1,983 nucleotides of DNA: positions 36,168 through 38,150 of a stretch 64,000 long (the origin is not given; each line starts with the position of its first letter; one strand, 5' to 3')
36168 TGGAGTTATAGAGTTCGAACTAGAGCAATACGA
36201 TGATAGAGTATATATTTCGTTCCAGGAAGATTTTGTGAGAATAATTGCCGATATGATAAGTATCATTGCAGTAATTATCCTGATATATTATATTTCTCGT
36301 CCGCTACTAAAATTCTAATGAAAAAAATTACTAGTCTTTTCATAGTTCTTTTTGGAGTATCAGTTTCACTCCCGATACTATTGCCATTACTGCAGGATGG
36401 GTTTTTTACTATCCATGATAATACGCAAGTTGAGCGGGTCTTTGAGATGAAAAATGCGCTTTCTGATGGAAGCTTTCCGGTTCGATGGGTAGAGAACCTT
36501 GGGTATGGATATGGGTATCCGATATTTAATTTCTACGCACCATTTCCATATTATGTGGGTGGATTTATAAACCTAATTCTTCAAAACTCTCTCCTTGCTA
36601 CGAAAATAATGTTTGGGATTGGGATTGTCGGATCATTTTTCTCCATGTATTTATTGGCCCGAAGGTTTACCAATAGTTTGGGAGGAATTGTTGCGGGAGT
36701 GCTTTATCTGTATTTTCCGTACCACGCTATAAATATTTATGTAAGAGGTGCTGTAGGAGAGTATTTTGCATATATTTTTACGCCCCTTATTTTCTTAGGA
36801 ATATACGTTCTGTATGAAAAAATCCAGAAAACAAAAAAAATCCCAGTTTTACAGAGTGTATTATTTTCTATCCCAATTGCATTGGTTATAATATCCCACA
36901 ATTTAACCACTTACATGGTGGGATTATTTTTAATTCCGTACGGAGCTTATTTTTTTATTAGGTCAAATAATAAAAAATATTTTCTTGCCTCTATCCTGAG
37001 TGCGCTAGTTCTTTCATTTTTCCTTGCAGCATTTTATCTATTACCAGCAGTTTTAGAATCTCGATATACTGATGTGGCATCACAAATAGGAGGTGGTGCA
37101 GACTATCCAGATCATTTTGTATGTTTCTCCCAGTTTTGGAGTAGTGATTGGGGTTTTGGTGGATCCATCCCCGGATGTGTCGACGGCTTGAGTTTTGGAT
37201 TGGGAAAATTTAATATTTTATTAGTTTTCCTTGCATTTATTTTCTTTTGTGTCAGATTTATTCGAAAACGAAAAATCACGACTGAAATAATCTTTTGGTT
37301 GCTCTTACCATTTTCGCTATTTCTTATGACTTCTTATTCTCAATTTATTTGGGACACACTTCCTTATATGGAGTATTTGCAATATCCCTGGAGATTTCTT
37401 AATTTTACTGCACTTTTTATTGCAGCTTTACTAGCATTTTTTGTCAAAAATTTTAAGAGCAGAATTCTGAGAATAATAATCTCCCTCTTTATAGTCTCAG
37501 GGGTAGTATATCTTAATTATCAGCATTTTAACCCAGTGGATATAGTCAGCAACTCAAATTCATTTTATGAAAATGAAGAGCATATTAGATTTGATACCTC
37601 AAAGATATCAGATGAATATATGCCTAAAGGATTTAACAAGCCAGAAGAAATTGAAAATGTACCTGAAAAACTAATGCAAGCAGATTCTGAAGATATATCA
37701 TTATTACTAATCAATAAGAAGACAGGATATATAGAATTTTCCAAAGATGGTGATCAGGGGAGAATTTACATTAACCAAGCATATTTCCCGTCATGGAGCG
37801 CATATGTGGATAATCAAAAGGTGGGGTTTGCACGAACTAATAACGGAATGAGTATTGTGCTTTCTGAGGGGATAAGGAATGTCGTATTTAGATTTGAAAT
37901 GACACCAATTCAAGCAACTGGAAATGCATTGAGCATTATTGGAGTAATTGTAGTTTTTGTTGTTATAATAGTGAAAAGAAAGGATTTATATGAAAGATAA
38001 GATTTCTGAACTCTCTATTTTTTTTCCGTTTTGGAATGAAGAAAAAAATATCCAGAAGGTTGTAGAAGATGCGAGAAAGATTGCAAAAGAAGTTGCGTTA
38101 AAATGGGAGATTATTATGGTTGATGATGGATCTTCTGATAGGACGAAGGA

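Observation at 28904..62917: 34-kb uninterrupted co-directional glycosylation supercluster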

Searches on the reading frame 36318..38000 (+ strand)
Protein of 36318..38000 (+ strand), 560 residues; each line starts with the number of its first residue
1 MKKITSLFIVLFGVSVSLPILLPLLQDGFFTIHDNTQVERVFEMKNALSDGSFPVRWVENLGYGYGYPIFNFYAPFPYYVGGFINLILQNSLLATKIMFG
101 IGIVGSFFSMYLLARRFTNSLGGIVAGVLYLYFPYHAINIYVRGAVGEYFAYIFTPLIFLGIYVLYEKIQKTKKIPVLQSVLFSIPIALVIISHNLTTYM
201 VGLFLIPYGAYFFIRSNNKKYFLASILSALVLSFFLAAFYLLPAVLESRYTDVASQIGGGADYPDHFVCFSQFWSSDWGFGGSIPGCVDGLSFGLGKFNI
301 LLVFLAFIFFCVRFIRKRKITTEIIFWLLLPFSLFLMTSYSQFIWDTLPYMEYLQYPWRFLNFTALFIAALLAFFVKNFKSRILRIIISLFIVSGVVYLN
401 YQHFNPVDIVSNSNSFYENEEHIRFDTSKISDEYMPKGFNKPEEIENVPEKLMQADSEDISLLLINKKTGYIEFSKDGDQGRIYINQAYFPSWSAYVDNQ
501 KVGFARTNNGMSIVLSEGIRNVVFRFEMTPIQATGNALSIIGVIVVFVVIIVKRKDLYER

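Call 3: search_protein_families(library=pfam, proteins=[window:36318-37997:+], max_evalue=0.01)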
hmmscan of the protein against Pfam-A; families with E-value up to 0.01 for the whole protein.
window:36318-37997:+ (560 aa): 1 family
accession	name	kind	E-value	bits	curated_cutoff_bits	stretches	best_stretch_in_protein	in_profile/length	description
PF10131.15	PTPS_related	-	2.9e-14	52.9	26.4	1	70-409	1-317/621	6-pyruvoyl-tetrahydropterin synthase related domain; membrane protein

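Call 9: find_encoding_contigs(protein=window:36318-38000:+, flank=10000, max_places=6)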
Protein window:36318-38000:+ (560 aa): 3 contigs read that carry it; 1 place shown.
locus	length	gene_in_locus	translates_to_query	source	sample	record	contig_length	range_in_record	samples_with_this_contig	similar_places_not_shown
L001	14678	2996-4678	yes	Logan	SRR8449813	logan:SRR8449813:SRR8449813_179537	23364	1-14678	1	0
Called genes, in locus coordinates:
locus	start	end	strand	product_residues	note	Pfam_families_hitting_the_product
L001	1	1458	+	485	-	?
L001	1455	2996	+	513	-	-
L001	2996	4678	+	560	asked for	PF10131:PTPS_related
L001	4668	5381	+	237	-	PF00535:Glycos_transf_2, PF10111:Glyco_tranf_2_2 (weak)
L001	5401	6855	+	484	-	PF01943:Polysacc_synt, PF13440:Polysacc_synt_3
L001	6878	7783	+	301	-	PF00535:Glycos_transf_2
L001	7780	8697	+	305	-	PF00535:Glycos_transf_2, PF13641:Glyco_tranf_2_3, PF13632:Glyco_trans_2_3 (weak)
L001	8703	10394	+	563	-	PF10131:PTPS_related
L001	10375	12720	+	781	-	PF09586:YfhO (weak), PF07695:7TMR-DISM_7TM (weak), PF09586:YfhO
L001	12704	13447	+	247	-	PF00535:Glycos_transf_2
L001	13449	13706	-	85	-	PF18893:DUF5652 (weak)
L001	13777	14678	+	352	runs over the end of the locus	PF00534:Glycos_transf_1, PF13692:Glyco_trans_1_4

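Call 23: search_solved_structures(query=window:36318-37997:+, max_evalue=0.1)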
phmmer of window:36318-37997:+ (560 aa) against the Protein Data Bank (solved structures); distinct sequences matched with E-value up to 0.1: 0.

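Call 30: find_homologous_proteins(query=window:36318-37997:+, max_evalue=0.00001)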
Query window:36318-37997:+ (560 aa): 1720 proteins with E <= 0.00001 among 8000 candidates; the best 120 are listed.
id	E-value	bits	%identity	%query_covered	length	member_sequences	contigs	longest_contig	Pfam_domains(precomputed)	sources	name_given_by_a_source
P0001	0.0e+0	1245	100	100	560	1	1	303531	PF10131.16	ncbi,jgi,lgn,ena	-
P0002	1.1e-212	726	59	96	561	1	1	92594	PF10131.16,PF09586.17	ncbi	-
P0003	1.9e-207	709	57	99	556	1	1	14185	PF10131.16,PF20176.4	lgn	-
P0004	4.2e-206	704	56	100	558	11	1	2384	PF10131.16,PF20176.4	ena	-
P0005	6.5e-206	703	57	100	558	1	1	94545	PF10131.16,PF20176.4,PF09586.17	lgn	-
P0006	3.1e-205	701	55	93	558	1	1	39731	PF10131.16,PF20176.4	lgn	-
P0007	4.9e-205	701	56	100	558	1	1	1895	PF10131.16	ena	-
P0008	3.6e-203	694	56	100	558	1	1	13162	PF10131.16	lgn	-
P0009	2.4e-201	688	56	99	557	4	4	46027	PF10131.16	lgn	-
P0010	7.1e-201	687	57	97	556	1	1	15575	PF10131.16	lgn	-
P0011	1.0e-199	683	55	96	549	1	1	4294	PF10131.16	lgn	-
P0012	1.1e-199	683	54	92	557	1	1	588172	PF10131.16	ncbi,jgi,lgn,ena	-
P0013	1.1e-198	680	55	97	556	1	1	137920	PF10131.16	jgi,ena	-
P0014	2.7e-196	672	53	100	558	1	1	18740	PF10131.16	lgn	-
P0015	6.8e-196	670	55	98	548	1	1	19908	PF10131.16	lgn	-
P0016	4.3e-193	661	53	96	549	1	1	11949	PF10131.16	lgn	-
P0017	1.2e-191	656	53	98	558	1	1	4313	PF10131.16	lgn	-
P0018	7.6e-189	647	52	100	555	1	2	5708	PF10131.16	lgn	-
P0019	1.7e-184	633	52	99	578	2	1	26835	PF10131.16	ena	-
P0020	2.1e-156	540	48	94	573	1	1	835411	PF10131.16,PF09586.17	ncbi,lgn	-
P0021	4.7e-154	532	46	95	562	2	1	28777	PF10131.16,PF09586.17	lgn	-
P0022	8.1e-153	528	47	98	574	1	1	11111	PF10131.16,PF09586.17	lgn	-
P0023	1.1e-152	528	45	100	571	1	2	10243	PF10131.16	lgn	-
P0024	5.8e-151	522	46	100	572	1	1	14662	PF10131.16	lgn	-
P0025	1.1e-150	521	47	99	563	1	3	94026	PF10131.16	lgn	-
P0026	5.7e-149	515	48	95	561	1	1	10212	PF10131.16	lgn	-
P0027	2.7e-148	513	44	100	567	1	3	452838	PF10131.16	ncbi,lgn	-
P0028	2.5e-147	510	48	93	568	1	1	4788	PF10131.16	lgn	-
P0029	5.2e-147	509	46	99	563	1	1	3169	PF10131.16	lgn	-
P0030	7.2e-147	509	45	99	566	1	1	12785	PF10131.16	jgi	jgi:uncharacterized membrane protein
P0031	8.4e-147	508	44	98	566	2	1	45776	PF10131.16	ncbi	-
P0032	5.4e-146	506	45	96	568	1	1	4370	PF10131.16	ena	-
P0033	1.5e-145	504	43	99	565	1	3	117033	PF10131.16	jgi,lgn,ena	-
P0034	1.7e-145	504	43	95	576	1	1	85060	PF10131.16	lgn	-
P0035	1.8e-145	504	47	92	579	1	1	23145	PF10131.16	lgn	-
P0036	2.2e-145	504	45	95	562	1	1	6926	PF10131.16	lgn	-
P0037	3.9e-145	503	45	98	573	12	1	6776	PF10131.16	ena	-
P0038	7.6e-145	502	44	94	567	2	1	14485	PF10131.16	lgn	-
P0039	1.1e-144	501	45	96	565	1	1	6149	PF10131.16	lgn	-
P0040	1.6e-144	501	44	100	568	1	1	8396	PF10131.16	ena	-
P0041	1.9e-144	501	45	99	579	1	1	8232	PF10131.16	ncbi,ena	-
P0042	4.1e-144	499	46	99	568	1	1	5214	PF10131.16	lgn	-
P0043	4.4e-144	499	45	99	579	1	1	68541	PF10131.16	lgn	-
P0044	1.7e-143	497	45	98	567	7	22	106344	PF10131.16,PF20176.4,PF09586.17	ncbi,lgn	-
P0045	1.8e-143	497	44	98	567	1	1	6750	PF10131.16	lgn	-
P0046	2.0e-143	497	45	98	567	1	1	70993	PF10131.16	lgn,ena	-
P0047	3.2e-143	497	43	94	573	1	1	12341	PF10131.16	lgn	-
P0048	4.0e-143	496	44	95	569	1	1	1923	PF10131.16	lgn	-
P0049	5.1e-143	496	45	96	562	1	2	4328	PF10131.16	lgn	-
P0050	1.4e-142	494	43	94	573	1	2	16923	PF10131.16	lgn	-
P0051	1.4e-142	494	45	96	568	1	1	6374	PF10131.16,PF09586.17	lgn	-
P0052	1.8e-142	494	44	96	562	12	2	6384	PF10131.16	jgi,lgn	jgi:hypothetical protein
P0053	2.0e-142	494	46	100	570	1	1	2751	PF10131.16,PF09586.17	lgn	-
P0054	5.1e-142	493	45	96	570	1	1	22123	PF10131.16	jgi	jgi:uncharacterized membrane protein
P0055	8.8e-142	492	45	97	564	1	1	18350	PF10131.16,PF09586.17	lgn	-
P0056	8.9e-142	492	47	95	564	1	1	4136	PF10131.16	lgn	-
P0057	1.1e-141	491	45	98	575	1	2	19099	PF10131.16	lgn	-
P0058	1.3e-141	491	45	98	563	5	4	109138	PF10131.16,PF20176.4,PF23021.4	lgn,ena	-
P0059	1.7e-141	491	43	95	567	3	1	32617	PF10131.16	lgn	-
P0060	1.9e-141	491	44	99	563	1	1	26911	PF10131.16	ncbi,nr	ncbi:MAG: 6-pyruvoyl-tetrahydropterin synthase-related protein [Candidatus Levybacteria bacterium]|n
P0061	5.9e-141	489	47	99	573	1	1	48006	PF10131.16,PF20176.4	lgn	-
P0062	6.9e-141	489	45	98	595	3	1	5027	PF10131.16,PF20176.4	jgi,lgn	jgi:hypothetical protein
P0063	9.6e-141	488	41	99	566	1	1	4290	PF10131.16,PF09586.17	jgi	-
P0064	2.7e-140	487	44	98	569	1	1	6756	PF10131.16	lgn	-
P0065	2.9e-140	487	42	98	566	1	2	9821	PF10131.16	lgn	-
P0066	2.9e-140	487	43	95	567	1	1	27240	PF10131.16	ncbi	-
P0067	4.0e-140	486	43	99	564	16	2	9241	PF10131.16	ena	-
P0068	4.0e-140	486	41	99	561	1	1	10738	PF10131.16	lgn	-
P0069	4.4e-140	486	42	99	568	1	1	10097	PF10131.16,PF09586.17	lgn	-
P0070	5.3e-140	486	46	95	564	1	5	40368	PF10131.16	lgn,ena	-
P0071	5.9e-140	486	44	99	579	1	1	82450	PF10131.16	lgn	-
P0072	6.2e-140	486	45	93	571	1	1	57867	PF10131.16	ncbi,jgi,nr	ncbi:hypothetical protein C4577_05985 [Candidatus Parcubacteria bacterium]|nr:MAG: hypothetical prot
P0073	8.0e-140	485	45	95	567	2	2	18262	PF10131.16,PF20176.4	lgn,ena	-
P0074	9.8e-140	485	43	97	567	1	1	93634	PF10131.16,PF09586.17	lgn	-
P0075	1.6e-139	484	44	97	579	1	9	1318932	PF10131.16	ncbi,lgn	-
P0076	1.6e-139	484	43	96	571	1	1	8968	PF10131.16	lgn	-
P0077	2.1e-139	484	44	96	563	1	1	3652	PF10131.16,PF09586.17,PF13231.13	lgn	-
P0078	2.1e-139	484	46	96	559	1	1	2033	PF10131.16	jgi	-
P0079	3.4e-139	483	44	98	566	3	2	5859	PF10131.16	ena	-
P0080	6.2e-139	482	44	99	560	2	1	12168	PF10131.16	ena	-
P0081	1.1e-138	482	46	96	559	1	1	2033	PF10131.16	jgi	-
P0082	1.2e-138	481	43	99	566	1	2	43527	PF10131.16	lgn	-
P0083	1.6e-138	481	45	95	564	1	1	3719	PF10131.16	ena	-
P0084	1.9e-138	481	43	92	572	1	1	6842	PF10131.16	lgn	-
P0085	2.0e-138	481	46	96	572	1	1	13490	PF10131.16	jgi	-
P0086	2.3e-138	480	45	96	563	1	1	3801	PF10131.16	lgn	-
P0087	2.8e-138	480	46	96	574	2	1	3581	PF10131.16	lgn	-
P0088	3.9e-138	480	42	96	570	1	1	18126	PF10131.16,PF09586.17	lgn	-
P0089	4.1e-138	480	42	100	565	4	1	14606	PF10131.16,PF09586.17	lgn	-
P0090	5.4e-138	479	45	99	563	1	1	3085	PF10131.16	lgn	-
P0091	1.0e-137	478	44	93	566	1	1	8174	PF10131.16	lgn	-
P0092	1.2e-137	478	44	96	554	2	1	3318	PF10131.16,PF09586.17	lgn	-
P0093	1.2e-137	478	44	97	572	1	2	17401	PF10131.16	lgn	-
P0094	2.8e-137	477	44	98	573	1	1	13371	PF10131.16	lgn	-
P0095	3.1e-137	477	44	91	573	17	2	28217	PF10131.16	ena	-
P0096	3.9e-137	476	42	100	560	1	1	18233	PF10131.16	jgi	jgi:hypothetical protein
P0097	5.5e-137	476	45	99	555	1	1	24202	PF10131.16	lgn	-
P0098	5.6e-137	476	45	96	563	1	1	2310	PF10131.16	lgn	-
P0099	7.7e-137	475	44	96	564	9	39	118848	PF10131.16,PF09586.17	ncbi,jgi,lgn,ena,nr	ncbi:MAG: hypothetical protein A3G66_01370 [Candidatus Levybacteria bacterium RIFCSPLOWO2_12_FULL_39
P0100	7.7e-137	475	42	99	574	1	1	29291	PF10131.16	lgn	-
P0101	8.0e-137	475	42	98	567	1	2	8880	PF10131.16,PF09586.17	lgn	-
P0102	9.0e-137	475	42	98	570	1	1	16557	PF10131.16,PF09586.17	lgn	-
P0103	9.8e-137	475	45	100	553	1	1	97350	PF10131.16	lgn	-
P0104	1.1e-136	475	44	93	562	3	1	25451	PF10131.16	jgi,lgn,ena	-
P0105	1.2e-136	475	44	99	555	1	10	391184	PF10131.16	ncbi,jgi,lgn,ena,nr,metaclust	ncbi:MAG: hypothetical protein A3B38_02235 [Candidatus Levybacteria bacterium RIFCSPLOWO2_01_FULL_36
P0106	1.6e-136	474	42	99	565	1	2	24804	PF10131.16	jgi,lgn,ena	-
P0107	2.2e-136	474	44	99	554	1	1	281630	PF10131.16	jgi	-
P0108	2.3e-136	474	46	96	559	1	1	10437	PF10131.16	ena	-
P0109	2.3e-136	474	43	95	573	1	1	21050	PF10131.16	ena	-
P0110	2.7e-136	474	41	100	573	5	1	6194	PF10131.16,PF09586.17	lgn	-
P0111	3.4e-136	473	44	96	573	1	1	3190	PF10131.16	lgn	-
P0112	4.8e-136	473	42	95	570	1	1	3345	PF10131.16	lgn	-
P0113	6.2e-136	472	44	98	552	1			PF10131.16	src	-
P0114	6.3e-136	472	40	99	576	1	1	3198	PF10131.16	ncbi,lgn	-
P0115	6.5e-136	472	45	96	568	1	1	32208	PF10131.16,PF09586.17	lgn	-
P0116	7.2e-136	472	42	94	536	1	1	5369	PF10131.16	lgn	-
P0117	8.0e-136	472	45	96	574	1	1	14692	PF10131.16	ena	-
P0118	1.1e-135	472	46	99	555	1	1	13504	PF10131.16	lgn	-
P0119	1.3e-135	471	46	99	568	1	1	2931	PF10131.16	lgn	-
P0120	2.0e-135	471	43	97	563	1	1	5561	PF10131.16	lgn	-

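Call 40: predict_structure(alignment_id=A1)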
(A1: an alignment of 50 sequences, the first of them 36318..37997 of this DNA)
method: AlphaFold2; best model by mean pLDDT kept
length: 560 residues; sequences in the alignment: 50
mean_pLDDT: 91.4   pTM: 0.91
mean pLDDT of the five models: 91.4, 90.9, 90.4, 89.5, 89.0
residues with pLDDT >= 90: 429; 70-90: 103; 50-70: 27; < 50: 1
segments of 3 or more residues with pLDDT < 50: none
pLDDT, mean of each block of 10 residues (from residue 1): 77 92 91 87 95 90 88 80 97 96 96 96 97 90 88 97 97 94 97 94 97 97 98 97 90 80 87 73 52 81 96 93 97 96 94 91 96 96 96 95 87 94 93 87 92 92 94 96 94 96 94 96 95 96 96 76
secondary structure, 60 per line:
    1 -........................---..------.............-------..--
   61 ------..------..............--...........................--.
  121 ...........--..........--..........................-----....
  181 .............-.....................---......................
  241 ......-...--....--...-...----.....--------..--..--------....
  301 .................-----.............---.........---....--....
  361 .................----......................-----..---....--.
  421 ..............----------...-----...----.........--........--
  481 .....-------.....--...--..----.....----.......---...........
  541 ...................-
elements in order: H2-25 H37-49 H75-88 H91-117 H120-131 H134-143 H146-171 H177-193 H195-215 H219-246 H253-256 H270-274 H297-317 H323-335 H339-347 H351-354 H357-377 H382-403 H414-417 H420-434 E453-455 E460-468 E471-478 E481-485 E493-497 E500-502 E511-515 E520-526 H530-559

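Call 45: fold_search(model_id=the predicted structure, library=pdb)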
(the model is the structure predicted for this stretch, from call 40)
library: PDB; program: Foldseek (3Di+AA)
matches with E <= 10: 339; with E <= 0.001: 3
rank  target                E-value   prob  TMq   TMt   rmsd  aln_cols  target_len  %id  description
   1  3wak                  1.7e-04  1.00  0.42  0.29   9.2       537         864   13  Crystal structure of the Archaeoglobus fulgidus oligosaccharyltransferase (O29867_ARCFU) in the apo form (released 2013-10-30)
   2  5gmy_A                4.5e-04  1.00  0.44  0.31  11.0       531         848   12  Crystal structure of the Archaeoglobus fulgidus oligosaccharyltransferase (O29867_ARCFU) tethered with an acceptor pep (released 2017-02-01)
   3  7oci_F                9.1e-04  1.00  0.37  0.33  13.8       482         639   14  Cryo-EM structure of yeast Ost6p containing oligosaccharyltransferase complex (released 2022-02-16)
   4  8agb_A                1.1e-03  1.00  0.34  0.31  14.3       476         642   13  Structure of yeast oligosaccharylransferase complex with lipid-linked oligosaccharide bound (released 2022-12-07)
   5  3waj                  1.6e-03  1.00  0.41  0.30  13.7       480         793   14  Crystal structure of the Archaeoglobus fulgidus oligosaccharyltransferase (O29867_ARCFU) complex with Zn and sulfate (released 2013-10-30)
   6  6w98_A                1.8e-03  1.00  0.44  0.21   7.6       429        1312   11  Single-Particle Cryo-EM Structure of Arabinofuranosyltransferase AftD from Mycobacteria (released 2020-05-13)
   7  8pn9_A                2.7e-03  1.00  0.40  0.35  10.3       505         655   10  Structure of human oligosaccharyltransferase OST-A complex bound to NGI-1 (released 2024-05-08)
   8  8age_A                3.0e-03  1.00  0.39  0.34  12.4       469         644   13  Structure of yeast oligosaccharylransferase complex with acceptor peptide bound (released 2022-12-07)
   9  6c26_A                3.1e-03  1.00  0.33  0.30  15.1       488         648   12  The Cryo-EM structure of a eukaryotic oligosaccharyl transferase complex (released 2018-01-31)
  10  6wby                  3.5e-03  1.00  0.45  0.22   6.0       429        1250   12  Single-Particle Cryo-EM Structure of Arabinofuranosyltransferase AftD from Mycobacteria, Mutant R1389S Class 2 (released 2020-05-13)
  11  5f15                  4.6e-03  1.00  0.35  0.36   9.8       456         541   14  Crystal Structure of ArnT from Cupriavidus metallidurans bound to Undecaprenyl phosphate (released 2016-02-17)
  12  8if8_B                5.2e-03  1.00  0.45  0.42  11.5       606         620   10  Arabinosyltransferase AftA (released 2023-05-31)
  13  6ezn_F                5.2e-03  1.00  0.33  0.29  15.3       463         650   13  Cryo-EM structure of the yeast oligosaccharyltransferase (OST) complex (released 2018-01-17)
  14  7bvf_B                7.1e-03  0.97  0.33  0.20  21.9       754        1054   11  Cryo-EM structure of Mycobacterium tuberculosis arabinosyltransferase EmbA-EmbB-AcpM2 in complex with ethambutol (released 2020-04-29)
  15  6s7t_A                8.8e-03  1.00  0.38  0.31  11.7       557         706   12  Cryo-EM structure of human oligosaccharyltransferase complex OST-B (released 2019-12-18)
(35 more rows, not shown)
